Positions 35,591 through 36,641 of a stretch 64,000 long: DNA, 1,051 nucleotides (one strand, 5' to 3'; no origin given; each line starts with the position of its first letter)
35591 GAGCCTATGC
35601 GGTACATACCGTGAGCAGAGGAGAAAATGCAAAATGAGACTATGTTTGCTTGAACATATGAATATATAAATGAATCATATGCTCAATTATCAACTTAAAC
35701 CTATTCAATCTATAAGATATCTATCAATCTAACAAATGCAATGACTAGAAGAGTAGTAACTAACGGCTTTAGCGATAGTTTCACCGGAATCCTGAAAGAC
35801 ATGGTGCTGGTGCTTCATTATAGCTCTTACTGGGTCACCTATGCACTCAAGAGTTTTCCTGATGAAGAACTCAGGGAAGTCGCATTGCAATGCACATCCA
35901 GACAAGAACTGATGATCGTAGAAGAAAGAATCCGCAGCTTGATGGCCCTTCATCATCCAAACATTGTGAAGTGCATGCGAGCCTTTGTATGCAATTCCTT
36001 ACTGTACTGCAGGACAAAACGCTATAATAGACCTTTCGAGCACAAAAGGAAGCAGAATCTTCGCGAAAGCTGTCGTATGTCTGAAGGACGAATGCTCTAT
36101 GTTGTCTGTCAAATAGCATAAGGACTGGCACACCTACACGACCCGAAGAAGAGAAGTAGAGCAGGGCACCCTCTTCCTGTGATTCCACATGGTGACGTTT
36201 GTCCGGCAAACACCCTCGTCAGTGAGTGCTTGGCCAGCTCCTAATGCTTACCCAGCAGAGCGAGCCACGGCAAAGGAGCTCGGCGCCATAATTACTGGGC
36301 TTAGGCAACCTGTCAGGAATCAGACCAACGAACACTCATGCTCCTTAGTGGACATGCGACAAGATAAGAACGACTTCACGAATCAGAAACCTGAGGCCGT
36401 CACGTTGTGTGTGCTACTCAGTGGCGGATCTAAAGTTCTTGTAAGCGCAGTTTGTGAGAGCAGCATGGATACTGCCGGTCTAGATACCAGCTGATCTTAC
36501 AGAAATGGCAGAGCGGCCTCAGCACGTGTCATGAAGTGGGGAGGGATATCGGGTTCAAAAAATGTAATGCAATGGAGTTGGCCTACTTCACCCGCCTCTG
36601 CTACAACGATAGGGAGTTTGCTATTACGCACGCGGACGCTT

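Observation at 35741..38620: A fossil NEK kinase domain sits in front of an intact 21.1 ankyrin ORF.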

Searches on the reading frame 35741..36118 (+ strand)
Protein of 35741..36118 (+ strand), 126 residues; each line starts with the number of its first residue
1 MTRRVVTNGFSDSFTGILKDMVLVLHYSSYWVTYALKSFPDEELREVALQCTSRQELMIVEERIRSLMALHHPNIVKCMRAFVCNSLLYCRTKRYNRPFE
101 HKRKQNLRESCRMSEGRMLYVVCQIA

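Call 16: list_cluster_members(proteins=[window:35741-36118:+, window:36189-36491:+, L001:236-1306:+, L004:2206-2706:+])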
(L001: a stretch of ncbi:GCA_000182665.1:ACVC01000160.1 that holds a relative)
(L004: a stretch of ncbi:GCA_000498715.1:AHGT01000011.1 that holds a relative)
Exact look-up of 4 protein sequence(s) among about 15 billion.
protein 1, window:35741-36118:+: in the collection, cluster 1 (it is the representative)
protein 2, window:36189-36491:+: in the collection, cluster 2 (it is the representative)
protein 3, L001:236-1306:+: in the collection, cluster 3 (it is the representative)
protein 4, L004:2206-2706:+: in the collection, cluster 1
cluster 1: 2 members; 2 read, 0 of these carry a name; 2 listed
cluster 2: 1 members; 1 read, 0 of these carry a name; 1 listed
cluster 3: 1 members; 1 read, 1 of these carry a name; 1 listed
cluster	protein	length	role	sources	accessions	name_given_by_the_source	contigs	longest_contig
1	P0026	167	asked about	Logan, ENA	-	-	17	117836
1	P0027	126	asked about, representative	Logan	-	-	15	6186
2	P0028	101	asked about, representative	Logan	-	-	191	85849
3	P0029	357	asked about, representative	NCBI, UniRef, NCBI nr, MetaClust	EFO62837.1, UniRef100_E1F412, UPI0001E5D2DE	Kinase, NEK [Giardia lamblia P15] | non-specific serine/threonine protein kinase n=1 Tax=Giardia intestinalis (strain P15) ... | status=active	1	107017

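Call 18: find_homologous_proteins(query=P0029, max_evalue=0.001)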
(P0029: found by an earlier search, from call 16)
Query P0029 (357 aa): 13 proteins with E <= 0.001 among 2442 candidates.
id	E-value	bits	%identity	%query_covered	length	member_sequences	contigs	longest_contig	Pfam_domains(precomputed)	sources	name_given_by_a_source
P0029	4.4e-241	817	100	100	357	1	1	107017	PF07714.24,PF00069.32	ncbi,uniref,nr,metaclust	ncbi:Kinase, NEK [Giardia lamblia P15]|uniref:non-specific serine/threonine protein kinase n=1 Tax=G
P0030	2.0e-109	384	54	97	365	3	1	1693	PF07714.24,PF00069.32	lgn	-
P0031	2.0e-38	150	38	71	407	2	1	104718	PF07714.24,PF00069.32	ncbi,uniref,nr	ncbi:Kinase, NEK [Giardia lamblia P15]|uniref:non-specific serine/threonine protein kinase n=1 Tax=G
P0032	1.4e-32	131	31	79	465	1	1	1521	PF07714.24,PF00069.32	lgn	-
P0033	4.2e-12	64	26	55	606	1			PF06293.21,PF07714.24,PF00069.32,PF01636.30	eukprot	eukprot:TRINITY_DN148_c0_g1_i1.p1 TRINITY_DN148_c0_g1~~TRINITY_DN148_c0_g1_i1.p1 ORF type:complete l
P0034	1.4e-7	49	24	59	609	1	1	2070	PF06293.21,PF07714.24,PF00069.32,PF14531.13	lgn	-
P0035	2.5e-6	45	26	69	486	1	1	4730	PF07714.24,PF00069.32,PF03109.23,PF01636.30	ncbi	-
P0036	6.3e-6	43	25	66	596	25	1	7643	PF07714.24,PF00069.32,PF03109.23,PF14531.13,PF01636.30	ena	-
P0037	2.6e-5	41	27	61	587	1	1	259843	PF07714.24,PF00069.32,PF01636.30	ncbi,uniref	ncbi:serine/threonine-protein kinase [Actinophytocola sp.]|uniref:serine/threonine-protein kinase n=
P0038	2.7e-5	41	32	43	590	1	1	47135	PF07714.24,PF00069.32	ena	-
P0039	1.0e-4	39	30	43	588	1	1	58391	PF07714.24,PF00069.32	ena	-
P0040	2.9e-4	38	26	71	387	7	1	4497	PF07714.24,PF00069.32,PF03109.23,PF14531.13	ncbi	ncbi:MAG: serine/threonine-protein kinase, partial [Candidatus Eremiobacterota bacterium]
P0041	8.3e-4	36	28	54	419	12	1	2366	PF07714.24,PF00069.32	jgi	jgi:hypothetical protein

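Call 19: find_encoding_contigs(protein=P0030, flank=5000, max_places=5)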
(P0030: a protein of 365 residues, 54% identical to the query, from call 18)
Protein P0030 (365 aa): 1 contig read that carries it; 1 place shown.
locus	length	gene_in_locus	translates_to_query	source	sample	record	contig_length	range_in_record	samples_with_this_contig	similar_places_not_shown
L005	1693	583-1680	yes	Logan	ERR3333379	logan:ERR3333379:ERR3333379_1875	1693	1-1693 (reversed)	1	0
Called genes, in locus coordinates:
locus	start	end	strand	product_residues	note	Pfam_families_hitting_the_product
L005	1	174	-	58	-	?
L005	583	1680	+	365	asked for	PF00069:Pkinase, PF07714:PK_Tyr_Ser-Thr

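Call 20: find_encoding_contigs(protein=P0031, flank=4000, max_places=3)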
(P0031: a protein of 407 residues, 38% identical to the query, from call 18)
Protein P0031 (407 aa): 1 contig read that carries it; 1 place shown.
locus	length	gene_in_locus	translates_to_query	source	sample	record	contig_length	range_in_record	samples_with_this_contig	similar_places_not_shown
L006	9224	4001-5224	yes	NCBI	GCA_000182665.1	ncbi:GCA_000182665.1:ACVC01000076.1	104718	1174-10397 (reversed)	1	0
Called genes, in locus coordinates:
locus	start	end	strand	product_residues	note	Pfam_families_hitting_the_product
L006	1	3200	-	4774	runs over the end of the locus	PF08393:DHC_N2, PF12774:AAA_6, PF12775:AAA_7 (faint), PF13401:AAA_22 (faint), PF07728:AAA_5, PF12777:MT, PF12781:AAA_9 (weak)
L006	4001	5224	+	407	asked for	PF00069:Pkinase, PF07714:PK_Tyr_Ser-Thr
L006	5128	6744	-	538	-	PF03302:VSP (weak)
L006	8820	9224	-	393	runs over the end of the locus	PF03302:VSP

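Call 41: search_protein_families(library=pfam, proteins=[P0029, P0030, P0031, P0032, P0026], max_evalue=0.1)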
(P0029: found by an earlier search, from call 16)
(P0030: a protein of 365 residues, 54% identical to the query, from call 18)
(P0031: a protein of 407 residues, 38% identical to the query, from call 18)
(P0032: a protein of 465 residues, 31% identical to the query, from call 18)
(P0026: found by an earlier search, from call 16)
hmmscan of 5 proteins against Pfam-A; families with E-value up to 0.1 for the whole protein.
P0029 (357 aa): 4 families
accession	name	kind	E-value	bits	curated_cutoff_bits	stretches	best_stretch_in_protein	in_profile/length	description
PF00069.31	Pkinase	-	3.9e-24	85.9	31.7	1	49-263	42-257/263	Protein kinase domain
PF07714.23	PK_Tyr_Ser-Thr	-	1.1e-15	58.1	23.1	1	52-221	40-202/258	Protein tyrosine and serine/threonine kinase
PF01636.29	APH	-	0.026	14.7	23.2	0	99-167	117-188/239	Phosphotransferase enzyme family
PF21484.3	Chp1-like_PIN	-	0.041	14.2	27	0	34-97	48-112/148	Chromo domain-containing protein 1-like, PIN domain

P0030 (365 aa): 3 families
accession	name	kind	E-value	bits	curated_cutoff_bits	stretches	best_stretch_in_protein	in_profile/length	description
PF00069.31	Pkinase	-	1.9e-26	93.5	31.7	1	19-271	10-257/263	Protein kinase domain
PF07714.23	PK_Tyr_Ser-Thr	-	1e-16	61.5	23.1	1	52-271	40-254/258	Protein tyrosine and serine/threonine kinase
PF01636.29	APH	-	0.0056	16.9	23.2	1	98-166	116-188/239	Phosphotransferase enzyme family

P0031 (407 aa): 3 families
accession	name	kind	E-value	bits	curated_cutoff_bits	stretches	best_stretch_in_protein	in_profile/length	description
PF00069.31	Pkinase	-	2.8e-21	76.5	31.7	1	29-273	6-257/263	Protein kinase domain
PF07714.23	PK_Tyr_Ser-Thr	-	3e-11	43.6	23.1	1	48-225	32-205/258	Protein tyrosine and serine/threonine kinase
PF01636.29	APH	-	0.002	18.4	23.2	1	32-172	66-188/239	Phosphotransferase enzyme family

P0032 (465 aa): 3 families
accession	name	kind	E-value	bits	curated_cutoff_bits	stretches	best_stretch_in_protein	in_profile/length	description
PF00069.31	Pkinase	-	1.5e-29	103.7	31.7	1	29-275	5-258/263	Protein kinase domain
PF07714.23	PK_Tyr_Ser-Thr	-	1.4e-15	57.7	23.1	1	31-227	7-205/258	Protein tyrosine and serine/threonine kinase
PF23461.1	ZMYND11_CC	-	0.035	14.9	27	1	351-385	14-48/54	ZMYND11 protein coiled-coil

P0026 (167 aa): 2 families
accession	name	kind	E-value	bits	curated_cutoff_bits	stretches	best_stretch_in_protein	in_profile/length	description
PF00069.31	Pkinase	-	4.6e-06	26.7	31.7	1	58-161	43-132/263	Protein kinase domain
PF07714.23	PK_Tyr_Ser-Thr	-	0.0017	18.1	23.1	1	54-160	42-135/258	Protein tyrosine and serine/threonine kinase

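Call 59: find_encoding_contigs(protein=P0032, flank=3000, max_places=3)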
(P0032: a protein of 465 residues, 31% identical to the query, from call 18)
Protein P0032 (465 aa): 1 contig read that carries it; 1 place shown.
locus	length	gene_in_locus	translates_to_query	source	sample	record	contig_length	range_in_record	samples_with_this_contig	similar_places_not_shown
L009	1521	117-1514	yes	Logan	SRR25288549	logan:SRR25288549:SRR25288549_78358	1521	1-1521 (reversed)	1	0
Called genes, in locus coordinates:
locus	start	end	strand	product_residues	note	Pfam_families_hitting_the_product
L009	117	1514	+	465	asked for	PF00069:Pkinase, PF07714:PK_Tyr_Ser-Thr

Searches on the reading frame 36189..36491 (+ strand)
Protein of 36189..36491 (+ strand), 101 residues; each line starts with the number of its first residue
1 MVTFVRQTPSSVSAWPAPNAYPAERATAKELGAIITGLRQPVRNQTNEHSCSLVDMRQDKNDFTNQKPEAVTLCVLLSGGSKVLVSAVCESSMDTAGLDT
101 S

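Call 41: search_protein_families(library=pfam, proteins=[P0029, P0030, P0031, P0032, P0026], max_evalue=0.1)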
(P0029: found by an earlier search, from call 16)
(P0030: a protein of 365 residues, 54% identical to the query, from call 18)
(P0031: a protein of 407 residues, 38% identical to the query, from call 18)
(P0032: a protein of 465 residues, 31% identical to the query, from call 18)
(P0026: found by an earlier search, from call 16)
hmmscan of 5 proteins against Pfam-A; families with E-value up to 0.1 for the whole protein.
P0029 (357 aa): 4 families
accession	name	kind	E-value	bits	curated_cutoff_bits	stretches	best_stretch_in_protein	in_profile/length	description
PF00069.31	Pkinase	-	3.9e-24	85.9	31.7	1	49-263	42-257/263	Protein kinase domain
PF07714.23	PK_Tyr_Ser-Thr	-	1.1e-15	58.1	23.1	1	52-221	40-202/258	Protein tyrosine and serine/threonine kinase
PF01636.29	APH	-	0.026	14.7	23.2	0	99-167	117-188/239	Phosphotransferase enzyme family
PF21484.3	Chp1-like_PIN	-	0.041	14.2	27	0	34-97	48-112/148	Chromo domain-containing protein 1-like, PIN domain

P0030 (365 aa): 3 families
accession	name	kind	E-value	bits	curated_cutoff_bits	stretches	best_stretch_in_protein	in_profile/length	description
PF00069.31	Pkinase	-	1.9e-26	93.5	31.7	1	19-271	10-257/263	Protein kinase domain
PF07714.23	PK_Tyr_Ser-Thr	-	1e-16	61.5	23.1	1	52-271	40-254/258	Protein tyrosine and serine/threonine kinase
PF01636.29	APH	-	0.0056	16.9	23.2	1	98-166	116-188/239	Phosphotransferase enzyme family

P0031 (407 aa): 3 families
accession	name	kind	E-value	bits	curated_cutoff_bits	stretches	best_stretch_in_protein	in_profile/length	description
PF00069.31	Pkinase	-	2.8e-21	76.5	31.7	1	29-273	6-257/263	Protein kinase domain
PF07714.23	PK_Tyr_Ser-Thr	-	3e-11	43.6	23.1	1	48-225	32-205/258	Protein tyrosine and serine/threonine kinase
PF01636.29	APH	-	0.002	18.4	23.2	1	32-172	66-188/239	Phosphotransferase enzyme family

P0032 (465 aa): 3 families
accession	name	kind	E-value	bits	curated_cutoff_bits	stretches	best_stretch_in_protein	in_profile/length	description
PF00069.31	Pkinase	-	1.5e-29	103.7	31.7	1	29-275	5-258/263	Protein kinase domain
PF07714.23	PK_Tyr_Ser-Thr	-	1.4e-15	57.7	23.1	1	31-227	7-205/258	Protein tyrosine and serine/threonine kinase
PF23461.1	ZMYND11_CC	-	0.035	14.9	27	1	351-385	14-48/54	ZMYND11 protein coiled-coil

P0026 (167 aa): 2 families
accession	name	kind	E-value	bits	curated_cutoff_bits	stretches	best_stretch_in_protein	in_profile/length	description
PF00069.31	Pkinase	-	4.6e-06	26.7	31.7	1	58-161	43-132/263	Protein kinase domain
PF07714.23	PK_Tyr_Ser-Thr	-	0.0017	18.1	23.1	1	54-160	42-135/258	Protein tyrosine and serine/threonine kinase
